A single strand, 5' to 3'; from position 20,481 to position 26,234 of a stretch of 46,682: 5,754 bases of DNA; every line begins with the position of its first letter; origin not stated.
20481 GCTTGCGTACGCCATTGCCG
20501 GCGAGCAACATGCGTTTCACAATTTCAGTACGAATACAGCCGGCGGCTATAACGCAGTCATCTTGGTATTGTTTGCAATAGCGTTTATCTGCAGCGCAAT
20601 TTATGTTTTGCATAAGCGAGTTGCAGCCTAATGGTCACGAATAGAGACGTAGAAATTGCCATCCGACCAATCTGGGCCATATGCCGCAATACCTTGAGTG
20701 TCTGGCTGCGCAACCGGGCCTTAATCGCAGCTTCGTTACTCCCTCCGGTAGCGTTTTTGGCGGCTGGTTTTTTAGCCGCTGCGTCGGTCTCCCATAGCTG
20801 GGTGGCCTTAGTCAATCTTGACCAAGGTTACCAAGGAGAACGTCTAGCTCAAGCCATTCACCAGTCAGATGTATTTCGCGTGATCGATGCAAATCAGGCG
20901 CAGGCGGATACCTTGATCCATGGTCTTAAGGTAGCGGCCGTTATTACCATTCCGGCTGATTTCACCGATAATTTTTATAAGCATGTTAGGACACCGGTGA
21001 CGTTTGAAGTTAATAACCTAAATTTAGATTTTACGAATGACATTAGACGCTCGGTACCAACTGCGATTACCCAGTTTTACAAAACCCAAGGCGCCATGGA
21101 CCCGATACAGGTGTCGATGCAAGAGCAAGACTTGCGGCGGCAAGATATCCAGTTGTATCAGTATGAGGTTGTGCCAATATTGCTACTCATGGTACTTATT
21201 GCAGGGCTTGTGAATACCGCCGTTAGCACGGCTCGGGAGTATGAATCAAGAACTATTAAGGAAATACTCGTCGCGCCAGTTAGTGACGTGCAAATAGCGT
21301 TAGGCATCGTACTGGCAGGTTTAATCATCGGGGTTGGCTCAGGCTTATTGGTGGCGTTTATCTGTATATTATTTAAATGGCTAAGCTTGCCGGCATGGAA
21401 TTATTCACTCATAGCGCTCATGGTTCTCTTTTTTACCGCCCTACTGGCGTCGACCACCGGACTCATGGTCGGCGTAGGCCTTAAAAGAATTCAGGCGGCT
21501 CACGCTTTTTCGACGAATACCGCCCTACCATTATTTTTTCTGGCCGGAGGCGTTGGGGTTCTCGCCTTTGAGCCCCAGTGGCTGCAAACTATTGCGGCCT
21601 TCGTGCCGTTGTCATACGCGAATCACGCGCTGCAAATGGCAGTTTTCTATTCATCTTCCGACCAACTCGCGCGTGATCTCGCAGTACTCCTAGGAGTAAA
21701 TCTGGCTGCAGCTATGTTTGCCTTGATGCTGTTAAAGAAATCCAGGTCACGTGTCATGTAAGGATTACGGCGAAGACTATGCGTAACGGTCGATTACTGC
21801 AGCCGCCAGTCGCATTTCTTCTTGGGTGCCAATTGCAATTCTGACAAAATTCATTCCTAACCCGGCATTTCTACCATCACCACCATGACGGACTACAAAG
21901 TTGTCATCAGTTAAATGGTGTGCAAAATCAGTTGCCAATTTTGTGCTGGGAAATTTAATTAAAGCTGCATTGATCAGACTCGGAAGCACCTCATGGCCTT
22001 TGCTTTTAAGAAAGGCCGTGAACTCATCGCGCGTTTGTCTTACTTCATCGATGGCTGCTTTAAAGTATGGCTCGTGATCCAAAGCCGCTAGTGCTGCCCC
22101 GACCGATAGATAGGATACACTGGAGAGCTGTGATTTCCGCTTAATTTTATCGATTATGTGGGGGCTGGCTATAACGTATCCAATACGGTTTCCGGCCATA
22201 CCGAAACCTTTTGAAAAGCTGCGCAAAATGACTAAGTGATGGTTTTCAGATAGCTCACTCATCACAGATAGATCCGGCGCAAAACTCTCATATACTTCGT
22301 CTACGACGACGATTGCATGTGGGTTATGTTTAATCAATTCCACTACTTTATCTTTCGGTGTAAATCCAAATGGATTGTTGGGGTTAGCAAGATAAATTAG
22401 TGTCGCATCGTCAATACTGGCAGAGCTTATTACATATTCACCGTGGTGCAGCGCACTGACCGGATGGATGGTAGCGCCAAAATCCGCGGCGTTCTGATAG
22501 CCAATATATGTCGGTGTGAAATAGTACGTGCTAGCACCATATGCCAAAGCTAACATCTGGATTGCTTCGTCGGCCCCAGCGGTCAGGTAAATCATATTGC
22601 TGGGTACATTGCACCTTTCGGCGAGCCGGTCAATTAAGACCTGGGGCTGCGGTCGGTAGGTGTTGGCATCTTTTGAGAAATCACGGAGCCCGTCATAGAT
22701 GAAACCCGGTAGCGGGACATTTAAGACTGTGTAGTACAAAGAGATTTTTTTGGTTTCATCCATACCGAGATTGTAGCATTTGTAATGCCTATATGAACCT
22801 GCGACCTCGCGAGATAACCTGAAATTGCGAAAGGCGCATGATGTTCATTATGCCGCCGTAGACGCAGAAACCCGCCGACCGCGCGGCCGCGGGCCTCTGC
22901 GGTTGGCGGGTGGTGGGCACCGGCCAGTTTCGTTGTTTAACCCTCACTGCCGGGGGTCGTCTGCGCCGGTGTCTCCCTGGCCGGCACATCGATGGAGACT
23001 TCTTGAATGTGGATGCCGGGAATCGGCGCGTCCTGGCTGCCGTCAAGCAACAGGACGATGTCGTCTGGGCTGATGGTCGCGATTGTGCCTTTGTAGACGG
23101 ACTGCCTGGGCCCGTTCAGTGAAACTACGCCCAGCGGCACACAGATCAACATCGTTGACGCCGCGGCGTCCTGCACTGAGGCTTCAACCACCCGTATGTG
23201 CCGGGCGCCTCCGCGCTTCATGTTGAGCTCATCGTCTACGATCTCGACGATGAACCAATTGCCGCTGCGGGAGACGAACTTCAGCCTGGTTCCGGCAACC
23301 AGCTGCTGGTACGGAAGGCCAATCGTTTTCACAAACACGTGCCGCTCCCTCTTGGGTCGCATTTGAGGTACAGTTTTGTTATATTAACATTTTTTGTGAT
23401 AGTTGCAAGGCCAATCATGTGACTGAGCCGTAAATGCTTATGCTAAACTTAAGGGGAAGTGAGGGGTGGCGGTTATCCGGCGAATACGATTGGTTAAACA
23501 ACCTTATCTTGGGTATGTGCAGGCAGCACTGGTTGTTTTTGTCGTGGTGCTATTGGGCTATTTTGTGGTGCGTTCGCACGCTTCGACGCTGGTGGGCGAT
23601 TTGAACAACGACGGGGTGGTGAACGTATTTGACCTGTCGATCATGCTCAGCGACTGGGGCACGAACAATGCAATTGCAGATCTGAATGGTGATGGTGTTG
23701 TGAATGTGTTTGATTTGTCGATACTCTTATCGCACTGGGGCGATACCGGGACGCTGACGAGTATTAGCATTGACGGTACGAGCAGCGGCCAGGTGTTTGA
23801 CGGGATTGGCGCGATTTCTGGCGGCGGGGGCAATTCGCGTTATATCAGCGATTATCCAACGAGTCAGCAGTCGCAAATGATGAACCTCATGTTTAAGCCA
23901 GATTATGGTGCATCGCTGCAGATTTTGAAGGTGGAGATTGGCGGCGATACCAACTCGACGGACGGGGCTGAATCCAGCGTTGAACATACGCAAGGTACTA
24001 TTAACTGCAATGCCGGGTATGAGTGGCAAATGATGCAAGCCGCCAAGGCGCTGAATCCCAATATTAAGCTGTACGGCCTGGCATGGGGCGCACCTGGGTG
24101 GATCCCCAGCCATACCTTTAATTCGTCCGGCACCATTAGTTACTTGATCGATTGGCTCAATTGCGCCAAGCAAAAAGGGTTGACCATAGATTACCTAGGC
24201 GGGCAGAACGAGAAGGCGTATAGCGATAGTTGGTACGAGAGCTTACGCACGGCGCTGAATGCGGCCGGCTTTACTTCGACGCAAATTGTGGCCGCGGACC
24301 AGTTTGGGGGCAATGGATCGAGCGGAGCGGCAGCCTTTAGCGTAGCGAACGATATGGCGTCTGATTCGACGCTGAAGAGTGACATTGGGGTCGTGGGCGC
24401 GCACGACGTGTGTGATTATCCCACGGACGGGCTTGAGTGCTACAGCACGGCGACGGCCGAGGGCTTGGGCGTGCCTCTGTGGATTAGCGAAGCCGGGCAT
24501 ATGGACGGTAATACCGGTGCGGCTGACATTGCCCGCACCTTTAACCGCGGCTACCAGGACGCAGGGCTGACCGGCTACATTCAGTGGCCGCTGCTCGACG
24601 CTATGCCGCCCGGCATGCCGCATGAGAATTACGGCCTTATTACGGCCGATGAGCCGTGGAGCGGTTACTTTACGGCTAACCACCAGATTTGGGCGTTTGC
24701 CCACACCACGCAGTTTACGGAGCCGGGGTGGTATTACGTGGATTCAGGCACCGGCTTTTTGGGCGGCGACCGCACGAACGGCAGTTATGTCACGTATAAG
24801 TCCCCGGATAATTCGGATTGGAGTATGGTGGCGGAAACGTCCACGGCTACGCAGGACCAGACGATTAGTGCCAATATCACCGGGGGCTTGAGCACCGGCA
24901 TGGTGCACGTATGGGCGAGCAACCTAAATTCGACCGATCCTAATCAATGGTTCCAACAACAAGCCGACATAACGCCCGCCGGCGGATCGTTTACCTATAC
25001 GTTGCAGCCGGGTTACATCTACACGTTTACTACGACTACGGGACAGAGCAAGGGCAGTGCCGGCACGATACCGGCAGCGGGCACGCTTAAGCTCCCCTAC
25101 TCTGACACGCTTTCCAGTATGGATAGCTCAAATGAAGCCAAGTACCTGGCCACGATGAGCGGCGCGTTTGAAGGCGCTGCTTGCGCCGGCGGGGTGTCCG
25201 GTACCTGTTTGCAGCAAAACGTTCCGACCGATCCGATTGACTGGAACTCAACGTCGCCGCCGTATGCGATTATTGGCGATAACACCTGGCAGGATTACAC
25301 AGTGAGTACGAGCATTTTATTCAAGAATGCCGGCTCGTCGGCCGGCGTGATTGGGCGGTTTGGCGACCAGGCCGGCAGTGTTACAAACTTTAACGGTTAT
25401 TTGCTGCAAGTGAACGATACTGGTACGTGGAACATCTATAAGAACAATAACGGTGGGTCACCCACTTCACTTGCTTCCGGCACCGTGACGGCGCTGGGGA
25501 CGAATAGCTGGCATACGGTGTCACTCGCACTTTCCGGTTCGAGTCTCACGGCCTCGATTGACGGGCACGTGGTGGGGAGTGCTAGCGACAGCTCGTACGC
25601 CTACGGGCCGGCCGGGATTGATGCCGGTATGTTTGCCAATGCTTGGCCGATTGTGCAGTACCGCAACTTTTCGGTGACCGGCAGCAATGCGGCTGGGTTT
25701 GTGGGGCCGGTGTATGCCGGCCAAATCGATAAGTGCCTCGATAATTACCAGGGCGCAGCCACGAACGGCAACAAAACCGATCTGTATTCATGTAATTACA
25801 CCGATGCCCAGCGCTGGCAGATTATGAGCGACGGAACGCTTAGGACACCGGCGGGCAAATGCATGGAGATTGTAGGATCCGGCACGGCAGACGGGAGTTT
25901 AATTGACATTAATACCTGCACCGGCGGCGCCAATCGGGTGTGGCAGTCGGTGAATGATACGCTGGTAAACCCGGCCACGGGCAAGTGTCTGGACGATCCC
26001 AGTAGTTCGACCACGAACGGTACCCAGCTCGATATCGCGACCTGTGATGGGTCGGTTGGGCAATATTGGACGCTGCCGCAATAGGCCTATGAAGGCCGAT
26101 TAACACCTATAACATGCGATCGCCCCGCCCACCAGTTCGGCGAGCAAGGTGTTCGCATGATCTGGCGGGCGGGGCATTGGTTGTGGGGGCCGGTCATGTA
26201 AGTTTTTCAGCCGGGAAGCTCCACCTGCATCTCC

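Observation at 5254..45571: Dispersed, same-strand, intergenic repeat family (core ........; long form .......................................)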

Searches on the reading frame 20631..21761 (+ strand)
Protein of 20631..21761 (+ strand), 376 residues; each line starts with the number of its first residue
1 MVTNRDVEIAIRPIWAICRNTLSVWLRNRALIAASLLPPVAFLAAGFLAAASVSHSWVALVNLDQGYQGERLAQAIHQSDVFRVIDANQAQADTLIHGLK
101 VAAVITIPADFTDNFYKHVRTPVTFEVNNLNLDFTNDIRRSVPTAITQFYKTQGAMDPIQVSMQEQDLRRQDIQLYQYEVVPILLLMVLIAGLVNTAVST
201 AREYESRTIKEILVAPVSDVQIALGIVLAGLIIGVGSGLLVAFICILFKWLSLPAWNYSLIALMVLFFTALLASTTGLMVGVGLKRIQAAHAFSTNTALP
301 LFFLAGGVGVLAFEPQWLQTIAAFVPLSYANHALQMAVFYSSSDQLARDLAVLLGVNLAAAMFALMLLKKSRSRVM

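Call 26: search_protein_families(library=pfam, proteins=[window:20631-21761:+], max_evalue=0.001)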
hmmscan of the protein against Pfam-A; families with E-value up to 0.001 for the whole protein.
window:20631-21761:+ (376 aa): 4 families
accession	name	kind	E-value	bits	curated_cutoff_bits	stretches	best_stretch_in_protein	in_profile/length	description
PF12698.13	ABC2_membrane_3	-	5.4e-28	98.5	31.6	1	37-356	9-337/347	ABC-2 family transporter protein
PF01061.29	ABC2_membrane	-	5e-16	59.3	26.9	1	176-338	51-210/211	ABC-2 type transporter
PF12730.13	ABC2_membrane_4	-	8.6e-07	29.5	27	1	173-301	44-169/179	ABC-2 family transporter protein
PF12679.13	ABC2_membrane_2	-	1.2e-05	25.1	27.2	1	15-308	1-202/283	ABC-2 family transporter protein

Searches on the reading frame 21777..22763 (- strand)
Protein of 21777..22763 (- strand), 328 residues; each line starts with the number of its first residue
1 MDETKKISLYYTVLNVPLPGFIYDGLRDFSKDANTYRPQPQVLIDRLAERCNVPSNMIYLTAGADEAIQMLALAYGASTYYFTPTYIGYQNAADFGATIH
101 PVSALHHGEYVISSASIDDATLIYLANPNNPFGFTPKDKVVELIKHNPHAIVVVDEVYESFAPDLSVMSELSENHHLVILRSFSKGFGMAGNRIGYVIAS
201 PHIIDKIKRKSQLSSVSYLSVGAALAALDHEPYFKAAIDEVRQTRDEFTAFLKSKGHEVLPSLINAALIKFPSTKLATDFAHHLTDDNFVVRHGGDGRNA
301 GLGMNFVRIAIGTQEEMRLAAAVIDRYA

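Call 26: search_protein_families(library=pfam, proteins=[window:21777-22763:-], max_evalue=0.001)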
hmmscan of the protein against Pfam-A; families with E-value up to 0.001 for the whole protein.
window:21777-22763:- (328 aa): 1 family
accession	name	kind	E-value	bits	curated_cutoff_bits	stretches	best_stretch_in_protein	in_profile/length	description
PF00155.27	Aminotran_1_2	-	1.5e-33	117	19.7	1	41-324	45-361/361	Aminotransferase class I and II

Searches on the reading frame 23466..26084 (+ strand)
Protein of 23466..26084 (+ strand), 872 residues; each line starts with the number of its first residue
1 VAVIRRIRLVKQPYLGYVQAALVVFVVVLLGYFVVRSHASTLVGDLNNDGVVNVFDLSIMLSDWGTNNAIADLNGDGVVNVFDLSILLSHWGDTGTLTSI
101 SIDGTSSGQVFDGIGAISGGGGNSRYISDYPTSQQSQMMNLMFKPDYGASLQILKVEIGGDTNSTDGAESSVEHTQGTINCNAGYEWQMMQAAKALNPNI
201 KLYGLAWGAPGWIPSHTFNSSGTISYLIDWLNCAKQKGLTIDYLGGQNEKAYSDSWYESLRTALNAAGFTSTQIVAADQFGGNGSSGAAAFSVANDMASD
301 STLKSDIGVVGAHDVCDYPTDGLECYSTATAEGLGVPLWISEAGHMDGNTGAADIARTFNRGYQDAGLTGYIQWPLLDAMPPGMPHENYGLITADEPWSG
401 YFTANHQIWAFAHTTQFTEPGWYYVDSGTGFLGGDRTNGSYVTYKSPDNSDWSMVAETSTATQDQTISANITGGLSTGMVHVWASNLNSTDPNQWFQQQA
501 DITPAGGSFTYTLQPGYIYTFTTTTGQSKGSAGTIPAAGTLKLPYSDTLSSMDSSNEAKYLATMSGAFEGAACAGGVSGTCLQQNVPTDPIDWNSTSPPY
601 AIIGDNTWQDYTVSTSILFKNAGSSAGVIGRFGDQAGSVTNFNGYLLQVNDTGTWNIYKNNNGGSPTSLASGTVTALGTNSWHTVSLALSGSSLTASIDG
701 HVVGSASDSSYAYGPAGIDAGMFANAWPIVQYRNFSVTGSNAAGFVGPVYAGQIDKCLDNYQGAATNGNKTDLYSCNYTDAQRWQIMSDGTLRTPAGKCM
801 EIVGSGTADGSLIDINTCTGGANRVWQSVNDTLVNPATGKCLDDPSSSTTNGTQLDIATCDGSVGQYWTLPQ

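Call 26: search_protein_families(library=pfam, proteins=[window:23466-26084:+], max_evalue=0.001)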
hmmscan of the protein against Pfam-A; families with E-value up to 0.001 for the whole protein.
window:23466-26084:+ (872 aa): 6 families
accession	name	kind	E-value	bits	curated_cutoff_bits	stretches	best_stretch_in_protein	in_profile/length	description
PF02057.21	Glyco_hydro_59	-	7.2e-96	321.4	27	1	111-416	1-294/294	Glycosyl hydrolase family 59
PF00652.28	Ricin_B_lectin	-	3.8e-20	72.8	29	1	750-868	6-126/126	Ricin-type beta-trefoil lectin domain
PF21708.4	Glyco_hydro_59_C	-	7.2e-15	55.9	27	1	578-738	17-173/175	Galactocerebrosidase, C-terminal lectin domain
PF14200.12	RicinB_lectin_2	-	1.9e-14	54.5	25.6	2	796-855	22-86/89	Ricin-type beta-trefoil lectin domain-like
PF00404.24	Dockerin_1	-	3.2e-07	30.9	22.9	1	44-87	2-52/57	Dockerin type I domain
PF17387.8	Glyco_hydro_59M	-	7e-07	29.9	28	1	437-527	10-115/116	Glycosyl hydrolase family 59 central domain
